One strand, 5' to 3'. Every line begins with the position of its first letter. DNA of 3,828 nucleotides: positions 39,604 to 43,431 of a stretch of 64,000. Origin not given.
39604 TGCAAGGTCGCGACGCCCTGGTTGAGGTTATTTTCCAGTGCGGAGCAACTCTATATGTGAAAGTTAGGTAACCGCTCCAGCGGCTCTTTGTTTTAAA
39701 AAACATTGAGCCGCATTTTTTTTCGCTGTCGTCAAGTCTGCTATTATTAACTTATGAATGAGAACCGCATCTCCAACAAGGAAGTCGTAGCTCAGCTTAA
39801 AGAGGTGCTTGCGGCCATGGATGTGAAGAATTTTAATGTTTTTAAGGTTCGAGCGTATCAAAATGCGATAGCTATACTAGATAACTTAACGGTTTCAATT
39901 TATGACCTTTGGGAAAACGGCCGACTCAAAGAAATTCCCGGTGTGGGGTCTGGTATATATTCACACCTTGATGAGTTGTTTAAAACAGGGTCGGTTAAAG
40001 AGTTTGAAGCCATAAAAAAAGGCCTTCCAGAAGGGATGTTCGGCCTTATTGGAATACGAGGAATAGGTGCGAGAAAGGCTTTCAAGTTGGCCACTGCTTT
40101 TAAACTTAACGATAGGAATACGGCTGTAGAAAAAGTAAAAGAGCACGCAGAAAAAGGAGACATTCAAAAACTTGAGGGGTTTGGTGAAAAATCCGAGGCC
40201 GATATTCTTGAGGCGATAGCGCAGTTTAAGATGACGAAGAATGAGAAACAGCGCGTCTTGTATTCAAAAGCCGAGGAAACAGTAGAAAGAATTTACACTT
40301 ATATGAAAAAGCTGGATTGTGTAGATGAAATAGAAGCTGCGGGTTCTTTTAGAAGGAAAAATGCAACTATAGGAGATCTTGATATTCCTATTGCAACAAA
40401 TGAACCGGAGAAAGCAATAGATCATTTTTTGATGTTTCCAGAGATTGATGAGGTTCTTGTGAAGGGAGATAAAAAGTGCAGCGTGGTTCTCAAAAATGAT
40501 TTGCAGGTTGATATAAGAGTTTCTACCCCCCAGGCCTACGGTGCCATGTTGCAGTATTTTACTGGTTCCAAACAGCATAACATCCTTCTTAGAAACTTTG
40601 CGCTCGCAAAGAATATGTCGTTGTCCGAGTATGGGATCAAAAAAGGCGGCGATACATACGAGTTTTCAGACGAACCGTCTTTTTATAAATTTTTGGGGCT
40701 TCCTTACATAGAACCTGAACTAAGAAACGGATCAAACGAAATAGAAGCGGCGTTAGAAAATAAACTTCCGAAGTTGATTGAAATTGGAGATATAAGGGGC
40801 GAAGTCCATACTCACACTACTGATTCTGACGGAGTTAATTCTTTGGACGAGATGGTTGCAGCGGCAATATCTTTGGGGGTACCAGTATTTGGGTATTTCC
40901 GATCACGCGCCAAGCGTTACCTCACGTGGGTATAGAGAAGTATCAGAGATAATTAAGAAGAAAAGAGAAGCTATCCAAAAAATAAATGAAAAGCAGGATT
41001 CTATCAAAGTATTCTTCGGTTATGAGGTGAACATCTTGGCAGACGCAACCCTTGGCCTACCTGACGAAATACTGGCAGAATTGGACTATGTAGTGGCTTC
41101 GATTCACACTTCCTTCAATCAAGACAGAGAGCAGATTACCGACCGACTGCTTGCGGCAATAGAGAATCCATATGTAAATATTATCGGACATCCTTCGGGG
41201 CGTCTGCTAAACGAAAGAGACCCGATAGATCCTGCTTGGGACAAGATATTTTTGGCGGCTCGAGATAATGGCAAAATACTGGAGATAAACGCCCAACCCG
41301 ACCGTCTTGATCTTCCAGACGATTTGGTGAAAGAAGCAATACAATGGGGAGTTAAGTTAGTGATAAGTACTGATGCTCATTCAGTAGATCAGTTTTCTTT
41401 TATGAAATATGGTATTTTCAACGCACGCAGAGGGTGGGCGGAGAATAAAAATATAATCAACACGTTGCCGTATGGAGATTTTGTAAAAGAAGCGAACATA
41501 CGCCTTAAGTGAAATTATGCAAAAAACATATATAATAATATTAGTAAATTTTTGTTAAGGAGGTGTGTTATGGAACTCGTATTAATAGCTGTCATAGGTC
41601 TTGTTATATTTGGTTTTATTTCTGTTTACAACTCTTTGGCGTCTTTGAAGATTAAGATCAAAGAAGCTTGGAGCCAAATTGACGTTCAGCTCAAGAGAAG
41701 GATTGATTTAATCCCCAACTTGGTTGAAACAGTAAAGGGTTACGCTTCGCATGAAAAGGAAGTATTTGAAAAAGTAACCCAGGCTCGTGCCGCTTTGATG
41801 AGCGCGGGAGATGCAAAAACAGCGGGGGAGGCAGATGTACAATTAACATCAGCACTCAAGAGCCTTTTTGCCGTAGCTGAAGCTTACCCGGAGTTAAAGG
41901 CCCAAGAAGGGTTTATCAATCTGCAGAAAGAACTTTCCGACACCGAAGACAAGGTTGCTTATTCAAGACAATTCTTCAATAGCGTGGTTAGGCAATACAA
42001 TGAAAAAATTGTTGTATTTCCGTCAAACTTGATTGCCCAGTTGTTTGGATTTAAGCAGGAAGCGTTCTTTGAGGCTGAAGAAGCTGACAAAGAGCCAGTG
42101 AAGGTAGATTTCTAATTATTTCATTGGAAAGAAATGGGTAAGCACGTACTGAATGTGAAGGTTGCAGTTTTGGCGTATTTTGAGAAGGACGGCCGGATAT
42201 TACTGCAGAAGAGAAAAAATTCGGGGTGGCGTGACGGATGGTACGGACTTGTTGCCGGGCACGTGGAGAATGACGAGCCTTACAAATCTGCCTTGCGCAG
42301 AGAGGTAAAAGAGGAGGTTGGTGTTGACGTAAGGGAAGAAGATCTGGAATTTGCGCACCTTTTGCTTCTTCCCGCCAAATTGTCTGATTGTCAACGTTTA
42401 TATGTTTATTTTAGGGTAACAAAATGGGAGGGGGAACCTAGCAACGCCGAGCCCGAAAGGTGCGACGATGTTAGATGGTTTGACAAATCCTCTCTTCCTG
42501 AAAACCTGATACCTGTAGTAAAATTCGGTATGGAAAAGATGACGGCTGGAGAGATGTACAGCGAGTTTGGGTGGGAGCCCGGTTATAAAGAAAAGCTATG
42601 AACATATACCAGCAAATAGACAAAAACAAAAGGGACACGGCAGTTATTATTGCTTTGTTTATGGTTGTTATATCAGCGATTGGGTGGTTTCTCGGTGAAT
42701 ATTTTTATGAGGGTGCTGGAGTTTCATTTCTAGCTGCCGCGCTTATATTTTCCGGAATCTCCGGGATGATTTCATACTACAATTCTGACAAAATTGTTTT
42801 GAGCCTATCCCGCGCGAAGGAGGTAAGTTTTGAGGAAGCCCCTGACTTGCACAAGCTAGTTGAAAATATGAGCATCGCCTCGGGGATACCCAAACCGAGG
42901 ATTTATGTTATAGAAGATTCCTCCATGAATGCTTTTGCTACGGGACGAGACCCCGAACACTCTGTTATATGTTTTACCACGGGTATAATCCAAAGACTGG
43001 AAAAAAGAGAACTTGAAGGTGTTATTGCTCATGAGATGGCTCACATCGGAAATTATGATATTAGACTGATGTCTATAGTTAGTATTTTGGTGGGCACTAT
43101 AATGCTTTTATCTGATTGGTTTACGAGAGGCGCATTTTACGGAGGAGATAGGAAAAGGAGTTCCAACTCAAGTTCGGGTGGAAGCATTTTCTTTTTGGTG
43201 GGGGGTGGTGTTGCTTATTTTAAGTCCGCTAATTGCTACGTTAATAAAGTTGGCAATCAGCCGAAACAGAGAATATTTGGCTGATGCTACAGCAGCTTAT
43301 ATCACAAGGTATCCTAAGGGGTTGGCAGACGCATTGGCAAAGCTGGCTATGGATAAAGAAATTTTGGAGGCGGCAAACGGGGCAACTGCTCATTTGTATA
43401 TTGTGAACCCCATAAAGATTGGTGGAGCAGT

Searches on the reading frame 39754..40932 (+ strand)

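Call 75: search_protein_families(library=pfam, proteins=[window:39754-40932:+], max_evalue=0.00001)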
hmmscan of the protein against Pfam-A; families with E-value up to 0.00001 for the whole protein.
window:39754-40932:+ (393 aa): 2 families
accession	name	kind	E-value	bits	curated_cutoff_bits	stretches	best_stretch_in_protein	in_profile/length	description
PF14791.11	DNA_pol_B_thumb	-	1.8e-21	76.2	25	1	266-325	2-63/63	DNA polymerase beta thumb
PF14716.13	HHH_8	-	1.4e-15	57.9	30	1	7-80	2-72/73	Helix-hairpin-helix domain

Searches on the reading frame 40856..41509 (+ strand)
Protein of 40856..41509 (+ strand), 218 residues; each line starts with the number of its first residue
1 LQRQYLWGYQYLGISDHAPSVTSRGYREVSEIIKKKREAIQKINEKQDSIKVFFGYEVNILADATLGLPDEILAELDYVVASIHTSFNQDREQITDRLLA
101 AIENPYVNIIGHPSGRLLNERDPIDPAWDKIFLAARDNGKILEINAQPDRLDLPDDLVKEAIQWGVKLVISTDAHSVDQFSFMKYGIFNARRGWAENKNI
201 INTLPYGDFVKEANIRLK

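Call 75: search_protein_families(library=pfam, proteins=[window:40856-41509:+], max_evalue=0.00001)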
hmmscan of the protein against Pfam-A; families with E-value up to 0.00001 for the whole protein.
window:40856-41509:+ (218 aa): 1 family
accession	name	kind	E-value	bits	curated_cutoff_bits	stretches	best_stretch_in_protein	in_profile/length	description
PF02811.25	PHP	-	3.5e-08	34.4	26.4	1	7-146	27-163/164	PHP domain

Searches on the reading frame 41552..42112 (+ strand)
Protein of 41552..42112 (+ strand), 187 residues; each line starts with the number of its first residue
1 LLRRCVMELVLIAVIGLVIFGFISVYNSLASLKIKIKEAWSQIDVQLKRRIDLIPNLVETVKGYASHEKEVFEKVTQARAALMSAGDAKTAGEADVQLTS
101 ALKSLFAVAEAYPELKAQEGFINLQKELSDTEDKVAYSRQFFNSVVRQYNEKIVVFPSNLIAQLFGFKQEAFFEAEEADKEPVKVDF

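Call 75: search_protein_families(library=pfam, proteins=[window:41552-42112:+], max_evalue=0.00001)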
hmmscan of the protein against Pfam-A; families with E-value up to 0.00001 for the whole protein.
window:41552-42112:+ (187 aa): 1 family
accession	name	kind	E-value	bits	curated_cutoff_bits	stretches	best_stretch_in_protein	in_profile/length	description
PF04011.17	LemA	-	1.9e-61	206.7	26.2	1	39-187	1-149/149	LemA family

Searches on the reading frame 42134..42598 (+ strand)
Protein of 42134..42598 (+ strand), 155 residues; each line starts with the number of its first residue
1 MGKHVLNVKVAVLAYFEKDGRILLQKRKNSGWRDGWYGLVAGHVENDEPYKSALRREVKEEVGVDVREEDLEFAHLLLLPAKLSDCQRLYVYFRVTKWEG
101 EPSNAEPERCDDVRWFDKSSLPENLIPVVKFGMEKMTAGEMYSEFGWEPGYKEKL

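Call 75: search_protein_families(library=pfam, proteins=[window:42134-42598:+], max_evalue=0.00001)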
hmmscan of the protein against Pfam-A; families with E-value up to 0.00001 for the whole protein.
window:42134-42598:+ (155 aa): 2 families
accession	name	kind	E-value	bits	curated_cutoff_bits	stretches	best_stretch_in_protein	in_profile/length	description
PF00293.34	NUDIX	-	3.5e-19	69.6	21.1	1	8-124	4-119/134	NUDIX domain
PF14815.12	NUDIX_4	-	4e-08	33.5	35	1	12-124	2-101/113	NUDIX domain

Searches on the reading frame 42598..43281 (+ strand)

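Call 75: search_protein_families(library=pfam, proteins=[window:42598-43281:+], max_evalue=0.00001)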
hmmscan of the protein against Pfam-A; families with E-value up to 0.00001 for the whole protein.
window:42598-43281:+ (228 aa): 1 family
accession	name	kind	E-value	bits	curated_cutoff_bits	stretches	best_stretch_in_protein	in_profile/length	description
PF01435.24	Peptidase_M48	-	1.2e-18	68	20.3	1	80-170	3-96/186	Peptidase family M48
